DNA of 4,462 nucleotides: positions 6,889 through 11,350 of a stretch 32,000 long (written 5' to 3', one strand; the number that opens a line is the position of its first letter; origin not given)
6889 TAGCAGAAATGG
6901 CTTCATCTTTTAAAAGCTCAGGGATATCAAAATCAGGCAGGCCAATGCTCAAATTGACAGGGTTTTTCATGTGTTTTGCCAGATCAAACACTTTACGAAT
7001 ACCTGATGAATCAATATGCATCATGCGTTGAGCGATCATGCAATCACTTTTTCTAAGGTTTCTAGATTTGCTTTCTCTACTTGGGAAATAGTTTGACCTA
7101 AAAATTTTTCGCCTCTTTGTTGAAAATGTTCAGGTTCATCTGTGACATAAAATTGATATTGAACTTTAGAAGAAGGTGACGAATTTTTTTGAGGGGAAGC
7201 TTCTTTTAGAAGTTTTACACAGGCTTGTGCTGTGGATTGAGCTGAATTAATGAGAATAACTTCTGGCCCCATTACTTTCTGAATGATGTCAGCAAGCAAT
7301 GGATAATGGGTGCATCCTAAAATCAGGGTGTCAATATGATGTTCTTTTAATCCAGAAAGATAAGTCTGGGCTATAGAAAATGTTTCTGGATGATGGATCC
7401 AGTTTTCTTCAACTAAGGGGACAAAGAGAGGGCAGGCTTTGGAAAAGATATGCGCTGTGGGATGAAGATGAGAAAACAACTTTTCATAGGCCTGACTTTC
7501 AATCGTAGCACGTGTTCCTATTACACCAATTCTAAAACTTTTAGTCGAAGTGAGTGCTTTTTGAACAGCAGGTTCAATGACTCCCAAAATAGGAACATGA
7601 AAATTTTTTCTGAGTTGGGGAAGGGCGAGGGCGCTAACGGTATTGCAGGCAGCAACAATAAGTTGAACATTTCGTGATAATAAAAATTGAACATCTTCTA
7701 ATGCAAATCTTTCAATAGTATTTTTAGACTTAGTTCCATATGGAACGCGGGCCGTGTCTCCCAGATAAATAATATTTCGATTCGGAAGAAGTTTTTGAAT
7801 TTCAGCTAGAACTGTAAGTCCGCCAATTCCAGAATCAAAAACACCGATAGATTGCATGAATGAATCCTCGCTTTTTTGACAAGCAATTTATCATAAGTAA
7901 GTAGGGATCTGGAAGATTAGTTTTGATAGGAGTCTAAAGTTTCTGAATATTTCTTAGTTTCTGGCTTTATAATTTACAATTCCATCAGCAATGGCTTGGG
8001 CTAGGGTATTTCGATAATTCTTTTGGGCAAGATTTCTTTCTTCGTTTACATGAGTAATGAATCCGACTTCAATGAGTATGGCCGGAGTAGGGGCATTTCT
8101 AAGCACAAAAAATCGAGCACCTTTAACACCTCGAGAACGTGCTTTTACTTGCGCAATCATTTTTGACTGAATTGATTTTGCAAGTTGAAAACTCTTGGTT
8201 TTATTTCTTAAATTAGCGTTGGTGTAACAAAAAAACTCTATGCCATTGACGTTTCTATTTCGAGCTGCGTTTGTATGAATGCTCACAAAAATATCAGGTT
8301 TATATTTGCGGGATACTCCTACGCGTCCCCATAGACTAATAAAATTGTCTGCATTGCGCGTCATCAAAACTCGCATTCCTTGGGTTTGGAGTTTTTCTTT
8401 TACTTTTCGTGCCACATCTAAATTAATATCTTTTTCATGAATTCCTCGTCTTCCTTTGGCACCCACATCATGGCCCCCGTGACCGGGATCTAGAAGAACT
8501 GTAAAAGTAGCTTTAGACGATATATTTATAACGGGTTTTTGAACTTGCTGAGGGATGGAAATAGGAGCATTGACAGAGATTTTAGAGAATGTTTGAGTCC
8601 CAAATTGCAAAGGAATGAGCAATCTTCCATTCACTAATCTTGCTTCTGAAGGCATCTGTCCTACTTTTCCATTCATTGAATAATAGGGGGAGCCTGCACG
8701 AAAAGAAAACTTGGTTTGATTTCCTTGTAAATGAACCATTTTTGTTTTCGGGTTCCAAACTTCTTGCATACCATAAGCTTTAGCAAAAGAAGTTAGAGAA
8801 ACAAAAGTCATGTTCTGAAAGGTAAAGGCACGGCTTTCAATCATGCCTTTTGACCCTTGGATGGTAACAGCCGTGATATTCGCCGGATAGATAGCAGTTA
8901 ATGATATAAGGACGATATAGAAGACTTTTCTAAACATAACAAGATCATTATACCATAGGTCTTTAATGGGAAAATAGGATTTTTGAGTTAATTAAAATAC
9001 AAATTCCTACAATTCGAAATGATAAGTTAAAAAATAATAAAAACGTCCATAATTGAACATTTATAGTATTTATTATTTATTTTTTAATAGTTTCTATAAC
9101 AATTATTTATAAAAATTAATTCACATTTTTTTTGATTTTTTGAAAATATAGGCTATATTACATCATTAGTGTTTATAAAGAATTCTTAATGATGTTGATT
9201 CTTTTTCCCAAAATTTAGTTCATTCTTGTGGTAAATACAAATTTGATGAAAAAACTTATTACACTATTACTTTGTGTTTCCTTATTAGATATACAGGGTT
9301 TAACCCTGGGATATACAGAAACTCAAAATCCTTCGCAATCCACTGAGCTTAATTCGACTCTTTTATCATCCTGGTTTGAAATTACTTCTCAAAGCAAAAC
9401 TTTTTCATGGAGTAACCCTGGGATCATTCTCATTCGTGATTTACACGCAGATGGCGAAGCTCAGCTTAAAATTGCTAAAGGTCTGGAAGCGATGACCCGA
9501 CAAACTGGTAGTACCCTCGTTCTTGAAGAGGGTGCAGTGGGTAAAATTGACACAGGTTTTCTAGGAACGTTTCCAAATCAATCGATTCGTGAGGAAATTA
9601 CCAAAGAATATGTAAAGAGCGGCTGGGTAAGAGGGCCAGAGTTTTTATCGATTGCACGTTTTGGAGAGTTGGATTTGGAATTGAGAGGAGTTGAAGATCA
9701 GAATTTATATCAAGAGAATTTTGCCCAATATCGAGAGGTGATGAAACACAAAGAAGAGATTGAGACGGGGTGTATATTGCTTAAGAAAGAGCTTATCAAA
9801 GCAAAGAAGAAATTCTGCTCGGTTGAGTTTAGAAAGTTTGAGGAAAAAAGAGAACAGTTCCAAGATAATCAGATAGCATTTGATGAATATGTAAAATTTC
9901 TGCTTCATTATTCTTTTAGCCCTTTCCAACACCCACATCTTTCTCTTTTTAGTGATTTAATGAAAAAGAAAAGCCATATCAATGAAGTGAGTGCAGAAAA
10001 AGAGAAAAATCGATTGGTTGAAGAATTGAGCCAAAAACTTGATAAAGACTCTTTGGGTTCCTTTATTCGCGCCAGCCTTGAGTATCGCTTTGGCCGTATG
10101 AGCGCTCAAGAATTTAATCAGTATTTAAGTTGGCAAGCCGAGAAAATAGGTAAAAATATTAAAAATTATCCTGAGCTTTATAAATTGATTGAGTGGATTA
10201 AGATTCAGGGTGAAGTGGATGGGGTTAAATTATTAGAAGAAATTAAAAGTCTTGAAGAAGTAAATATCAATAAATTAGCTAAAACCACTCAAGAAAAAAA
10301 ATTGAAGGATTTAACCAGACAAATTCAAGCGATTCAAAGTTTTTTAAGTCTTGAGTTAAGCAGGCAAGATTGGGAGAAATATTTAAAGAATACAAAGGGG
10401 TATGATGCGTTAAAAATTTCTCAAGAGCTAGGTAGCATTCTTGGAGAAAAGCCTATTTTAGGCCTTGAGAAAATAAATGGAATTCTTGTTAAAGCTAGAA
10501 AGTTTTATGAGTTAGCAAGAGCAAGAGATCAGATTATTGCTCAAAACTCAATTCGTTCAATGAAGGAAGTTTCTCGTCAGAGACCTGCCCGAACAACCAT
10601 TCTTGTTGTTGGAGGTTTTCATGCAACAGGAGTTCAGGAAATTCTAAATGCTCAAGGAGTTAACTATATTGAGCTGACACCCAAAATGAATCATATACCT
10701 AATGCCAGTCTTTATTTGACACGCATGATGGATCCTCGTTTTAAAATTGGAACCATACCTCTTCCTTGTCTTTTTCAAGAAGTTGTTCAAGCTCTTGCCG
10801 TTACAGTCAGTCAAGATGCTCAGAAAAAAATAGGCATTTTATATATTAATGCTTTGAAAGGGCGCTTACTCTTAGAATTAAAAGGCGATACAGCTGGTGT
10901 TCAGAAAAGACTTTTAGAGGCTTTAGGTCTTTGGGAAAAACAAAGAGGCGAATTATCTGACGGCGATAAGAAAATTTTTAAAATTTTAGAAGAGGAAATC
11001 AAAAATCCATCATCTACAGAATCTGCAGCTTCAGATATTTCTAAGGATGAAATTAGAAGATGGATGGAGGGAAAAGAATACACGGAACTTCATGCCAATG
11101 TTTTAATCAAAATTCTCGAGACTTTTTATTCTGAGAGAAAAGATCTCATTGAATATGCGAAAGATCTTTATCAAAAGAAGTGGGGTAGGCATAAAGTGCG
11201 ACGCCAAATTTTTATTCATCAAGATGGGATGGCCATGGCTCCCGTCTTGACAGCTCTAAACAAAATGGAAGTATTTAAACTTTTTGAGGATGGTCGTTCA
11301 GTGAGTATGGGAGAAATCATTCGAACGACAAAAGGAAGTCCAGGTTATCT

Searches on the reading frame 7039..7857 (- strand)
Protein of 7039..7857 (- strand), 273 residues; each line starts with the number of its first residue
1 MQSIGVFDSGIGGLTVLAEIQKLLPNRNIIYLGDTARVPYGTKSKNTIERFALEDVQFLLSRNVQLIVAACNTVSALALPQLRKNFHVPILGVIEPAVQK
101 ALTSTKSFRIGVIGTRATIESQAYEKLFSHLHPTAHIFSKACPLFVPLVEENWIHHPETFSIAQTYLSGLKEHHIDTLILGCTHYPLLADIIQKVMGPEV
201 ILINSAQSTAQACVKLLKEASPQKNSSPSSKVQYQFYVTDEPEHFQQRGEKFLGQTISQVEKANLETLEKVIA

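Call 48: find_encoding_contigs(protein=window:7039-7857:-, flank=1000, max_places=3)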
Protein window:7039-7857:- (273 aa): no gene with exactly this product is on record in the collection.

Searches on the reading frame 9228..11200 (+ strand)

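Call 18: search_protein_families(library=pfam, proteins=[window:9228-11200:+], max_evalue=1)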
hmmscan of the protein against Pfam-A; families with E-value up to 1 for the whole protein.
window:9228-11200:+ (657 aa): 3 families
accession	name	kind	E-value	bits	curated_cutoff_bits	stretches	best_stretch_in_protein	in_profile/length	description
PF23202.1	PAH_ZNF598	-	0.028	15.2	25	1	259-300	3-46/83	ZNF598 PAH domain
PF13588.12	HSDR_N_2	-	0.098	13.2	25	1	376-402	3-29/110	Type I restriction enzyme R protein N terminus (HSDR_N)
PF18502.6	Mrpl_C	-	0.15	12.8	25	1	340-384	32-75/111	54S ribosomal protein L8 C-terminal domain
